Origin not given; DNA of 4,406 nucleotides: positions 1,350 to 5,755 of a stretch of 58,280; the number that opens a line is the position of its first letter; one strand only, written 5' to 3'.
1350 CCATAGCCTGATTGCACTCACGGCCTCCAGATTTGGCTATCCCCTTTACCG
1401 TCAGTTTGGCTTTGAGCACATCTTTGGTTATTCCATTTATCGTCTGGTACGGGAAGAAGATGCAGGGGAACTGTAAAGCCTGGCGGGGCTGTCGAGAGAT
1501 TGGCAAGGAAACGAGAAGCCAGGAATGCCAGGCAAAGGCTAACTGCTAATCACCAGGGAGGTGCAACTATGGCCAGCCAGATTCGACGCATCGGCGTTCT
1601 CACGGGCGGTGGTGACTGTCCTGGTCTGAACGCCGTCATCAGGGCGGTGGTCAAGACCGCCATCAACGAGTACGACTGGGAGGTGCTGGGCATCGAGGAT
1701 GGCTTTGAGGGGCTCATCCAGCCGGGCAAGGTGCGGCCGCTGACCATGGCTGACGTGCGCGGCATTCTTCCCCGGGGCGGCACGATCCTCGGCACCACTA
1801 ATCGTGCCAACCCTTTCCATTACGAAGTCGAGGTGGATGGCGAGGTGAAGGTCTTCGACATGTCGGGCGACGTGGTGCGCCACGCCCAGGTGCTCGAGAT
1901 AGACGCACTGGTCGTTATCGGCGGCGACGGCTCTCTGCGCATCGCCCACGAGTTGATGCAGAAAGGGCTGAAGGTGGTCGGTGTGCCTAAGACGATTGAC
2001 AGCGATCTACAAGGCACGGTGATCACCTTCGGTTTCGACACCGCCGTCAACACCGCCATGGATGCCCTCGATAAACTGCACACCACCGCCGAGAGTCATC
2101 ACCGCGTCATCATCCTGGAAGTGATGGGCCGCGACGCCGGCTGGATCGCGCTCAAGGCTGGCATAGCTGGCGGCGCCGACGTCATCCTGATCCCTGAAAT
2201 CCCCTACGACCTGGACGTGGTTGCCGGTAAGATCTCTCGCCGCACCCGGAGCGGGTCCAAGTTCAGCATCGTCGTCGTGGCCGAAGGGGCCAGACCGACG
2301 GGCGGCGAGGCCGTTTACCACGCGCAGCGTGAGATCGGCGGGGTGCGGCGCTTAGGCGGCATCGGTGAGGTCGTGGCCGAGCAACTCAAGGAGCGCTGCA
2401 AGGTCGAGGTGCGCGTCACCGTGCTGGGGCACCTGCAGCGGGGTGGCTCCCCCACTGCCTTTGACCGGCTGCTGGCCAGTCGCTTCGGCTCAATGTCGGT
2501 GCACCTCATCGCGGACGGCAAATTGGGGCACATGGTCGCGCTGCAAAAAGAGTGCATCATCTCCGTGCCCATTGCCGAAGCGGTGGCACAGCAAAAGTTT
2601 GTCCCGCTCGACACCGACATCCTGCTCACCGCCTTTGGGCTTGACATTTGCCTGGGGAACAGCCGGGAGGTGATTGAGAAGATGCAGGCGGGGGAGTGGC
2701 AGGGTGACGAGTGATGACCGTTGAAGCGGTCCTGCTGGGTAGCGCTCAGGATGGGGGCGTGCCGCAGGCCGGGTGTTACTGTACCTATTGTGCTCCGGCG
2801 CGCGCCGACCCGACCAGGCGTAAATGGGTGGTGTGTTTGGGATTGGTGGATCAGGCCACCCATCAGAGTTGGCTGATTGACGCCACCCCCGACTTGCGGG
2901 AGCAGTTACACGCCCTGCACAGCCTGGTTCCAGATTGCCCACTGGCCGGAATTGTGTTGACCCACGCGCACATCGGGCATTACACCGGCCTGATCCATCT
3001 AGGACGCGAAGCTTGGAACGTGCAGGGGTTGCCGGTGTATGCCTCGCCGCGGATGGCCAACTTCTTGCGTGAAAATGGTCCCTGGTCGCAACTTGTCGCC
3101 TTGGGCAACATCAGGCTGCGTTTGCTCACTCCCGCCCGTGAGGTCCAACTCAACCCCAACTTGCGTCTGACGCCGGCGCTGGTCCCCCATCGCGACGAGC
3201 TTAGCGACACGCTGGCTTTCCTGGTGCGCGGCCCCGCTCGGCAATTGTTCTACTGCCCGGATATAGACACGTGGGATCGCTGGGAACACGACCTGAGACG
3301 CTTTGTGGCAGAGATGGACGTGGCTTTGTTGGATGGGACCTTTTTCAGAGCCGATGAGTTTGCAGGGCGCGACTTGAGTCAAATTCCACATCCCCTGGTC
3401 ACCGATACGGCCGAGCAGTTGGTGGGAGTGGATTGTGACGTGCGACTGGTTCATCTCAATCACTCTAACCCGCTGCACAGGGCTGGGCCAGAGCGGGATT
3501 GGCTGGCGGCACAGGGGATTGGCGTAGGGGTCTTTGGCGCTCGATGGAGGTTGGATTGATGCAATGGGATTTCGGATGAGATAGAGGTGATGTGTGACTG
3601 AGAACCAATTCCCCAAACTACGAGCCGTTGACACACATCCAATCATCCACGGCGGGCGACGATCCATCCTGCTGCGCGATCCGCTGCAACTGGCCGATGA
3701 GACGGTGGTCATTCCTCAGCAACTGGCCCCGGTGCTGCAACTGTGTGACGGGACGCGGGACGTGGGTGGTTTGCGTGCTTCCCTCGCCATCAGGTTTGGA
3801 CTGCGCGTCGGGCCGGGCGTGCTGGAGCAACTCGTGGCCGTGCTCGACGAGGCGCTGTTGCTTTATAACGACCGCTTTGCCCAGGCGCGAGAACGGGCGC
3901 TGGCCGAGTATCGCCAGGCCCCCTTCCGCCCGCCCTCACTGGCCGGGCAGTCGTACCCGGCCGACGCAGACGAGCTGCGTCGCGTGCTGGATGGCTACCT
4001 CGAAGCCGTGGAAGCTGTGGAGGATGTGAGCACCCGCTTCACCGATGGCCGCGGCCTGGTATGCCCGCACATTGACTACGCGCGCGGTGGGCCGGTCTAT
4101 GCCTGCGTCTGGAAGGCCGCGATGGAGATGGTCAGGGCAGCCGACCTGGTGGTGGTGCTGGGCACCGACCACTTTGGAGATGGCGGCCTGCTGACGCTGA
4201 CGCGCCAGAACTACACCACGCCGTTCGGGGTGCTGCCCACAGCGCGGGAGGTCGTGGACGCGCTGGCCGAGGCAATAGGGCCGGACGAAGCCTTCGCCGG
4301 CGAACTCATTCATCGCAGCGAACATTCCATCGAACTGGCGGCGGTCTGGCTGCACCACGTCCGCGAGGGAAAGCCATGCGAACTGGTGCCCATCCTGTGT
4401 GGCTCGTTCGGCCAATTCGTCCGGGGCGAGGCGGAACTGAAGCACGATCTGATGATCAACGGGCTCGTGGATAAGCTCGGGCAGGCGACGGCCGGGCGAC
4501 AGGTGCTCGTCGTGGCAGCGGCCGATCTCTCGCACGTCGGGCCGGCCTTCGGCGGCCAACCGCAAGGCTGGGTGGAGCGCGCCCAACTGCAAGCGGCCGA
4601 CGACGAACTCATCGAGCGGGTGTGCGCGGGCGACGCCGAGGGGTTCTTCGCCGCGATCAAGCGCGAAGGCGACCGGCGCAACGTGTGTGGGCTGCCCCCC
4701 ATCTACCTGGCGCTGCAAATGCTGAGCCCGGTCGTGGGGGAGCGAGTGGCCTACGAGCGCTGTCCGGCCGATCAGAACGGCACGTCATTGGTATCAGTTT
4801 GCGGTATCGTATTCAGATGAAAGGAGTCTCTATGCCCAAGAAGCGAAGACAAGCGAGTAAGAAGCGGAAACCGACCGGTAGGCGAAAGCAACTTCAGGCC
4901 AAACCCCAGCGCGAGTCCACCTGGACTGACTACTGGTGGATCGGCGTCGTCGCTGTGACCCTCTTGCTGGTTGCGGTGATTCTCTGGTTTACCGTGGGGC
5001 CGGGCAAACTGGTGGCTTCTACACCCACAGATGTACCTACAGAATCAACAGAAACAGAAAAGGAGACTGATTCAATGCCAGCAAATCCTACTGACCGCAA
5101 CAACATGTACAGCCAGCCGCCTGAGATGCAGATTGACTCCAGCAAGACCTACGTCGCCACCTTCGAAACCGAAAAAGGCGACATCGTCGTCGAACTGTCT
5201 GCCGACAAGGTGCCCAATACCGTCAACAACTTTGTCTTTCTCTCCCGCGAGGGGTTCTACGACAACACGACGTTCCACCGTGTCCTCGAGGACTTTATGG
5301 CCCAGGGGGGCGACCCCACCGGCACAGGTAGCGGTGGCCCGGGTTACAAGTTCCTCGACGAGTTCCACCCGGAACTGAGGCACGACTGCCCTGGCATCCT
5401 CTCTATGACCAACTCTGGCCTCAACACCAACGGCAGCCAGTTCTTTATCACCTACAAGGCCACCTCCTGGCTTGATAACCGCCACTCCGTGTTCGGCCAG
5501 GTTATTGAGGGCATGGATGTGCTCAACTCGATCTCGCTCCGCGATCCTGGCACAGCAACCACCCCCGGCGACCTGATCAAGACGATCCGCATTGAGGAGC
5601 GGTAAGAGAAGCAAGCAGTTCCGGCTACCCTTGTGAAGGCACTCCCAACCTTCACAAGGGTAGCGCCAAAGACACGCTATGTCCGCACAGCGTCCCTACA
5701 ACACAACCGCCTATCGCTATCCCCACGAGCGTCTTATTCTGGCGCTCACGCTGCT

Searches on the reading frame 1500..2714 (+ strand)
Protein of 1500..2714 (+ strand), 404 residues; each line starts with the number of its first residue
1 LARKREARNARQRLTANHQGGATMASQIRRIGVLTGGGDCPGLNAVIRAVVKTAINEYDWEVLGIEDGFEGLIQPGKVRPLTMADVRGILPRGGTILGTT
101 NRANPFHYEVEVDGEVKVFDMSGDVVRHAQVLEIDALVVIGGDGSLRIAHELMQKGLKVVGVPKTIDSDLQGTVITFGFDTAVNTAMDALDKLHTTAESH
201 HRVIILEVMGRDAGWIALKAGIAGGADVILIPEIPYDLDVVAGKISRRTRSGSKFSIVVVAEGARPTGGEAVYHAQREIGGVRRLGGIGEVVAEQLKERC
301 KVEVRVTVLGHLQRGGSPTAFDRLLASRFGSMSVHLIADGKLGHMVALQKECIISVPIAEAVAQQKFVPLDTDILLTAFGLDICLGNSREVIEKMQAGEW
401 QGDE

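Call 86: search_protein_families(library=pfam, proteins=[window:1500-2714:+], max_evalue=0.00001)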
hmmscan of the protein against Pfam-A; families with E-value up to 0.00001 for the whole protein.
window:1500-2714:+ (404 aa): 1 family
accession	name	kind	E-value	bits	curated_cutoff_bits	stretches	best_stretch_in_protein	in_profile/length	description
PF00365.25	PFK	-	2.9e-108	361.9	30.9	1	30-337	1-277/277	Phosphofructokinase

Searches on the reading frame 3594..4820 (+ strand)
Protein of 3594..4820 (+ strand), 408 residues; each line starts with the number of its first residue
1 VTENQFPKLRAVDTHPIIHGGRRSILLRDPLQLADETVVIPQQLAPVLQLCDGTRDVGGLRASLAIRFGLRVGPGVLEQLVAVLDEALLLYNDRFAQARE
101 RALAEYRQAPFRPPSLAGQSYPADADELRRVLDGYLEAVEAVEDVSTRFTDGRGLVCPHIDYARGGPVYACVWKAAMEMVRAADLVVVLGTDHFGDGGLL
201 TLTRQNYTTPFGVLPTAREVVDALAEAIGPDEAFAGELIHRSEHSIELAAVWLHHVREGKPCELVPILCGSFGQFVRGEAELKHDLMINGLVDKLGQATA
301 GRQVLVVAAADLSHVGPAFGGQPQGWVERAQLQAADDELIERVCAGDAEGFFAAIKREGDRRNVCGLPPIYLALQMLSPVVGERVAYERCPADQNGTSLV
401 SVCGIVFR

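Call 86: search_protein_families(library=pfam, proteins=[window:3594-4820:+], max_evalue=0.00001)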
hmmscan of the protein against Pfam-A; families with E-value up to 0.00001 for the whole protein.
window:3594-4820:+ (408 aa): 1 family
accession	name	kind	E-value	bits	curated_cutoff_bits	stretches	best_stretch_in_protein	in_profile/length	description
PF01875.22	Memo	-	4.6e-30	105.2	27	1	114-380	2-239/269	Memo-like protein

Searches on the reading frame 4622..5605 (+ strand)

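Call 86: search_protein_families(library=pfam, proteins=[window:4622-5605:+], max_evalue=0.00001)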
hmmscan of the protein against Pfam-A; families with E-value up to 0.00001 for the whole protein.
window:4622-5605:+ (327 aa): 1 family
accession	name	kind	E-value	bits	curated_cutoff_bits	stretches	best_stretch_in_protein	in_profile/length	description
PF00160.26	Pro_isomerase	-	7e-48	163.3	21.7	1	180-311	3-144/159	Cyclophilin type peptidyl-prolyl cis-trans isomerase/CLD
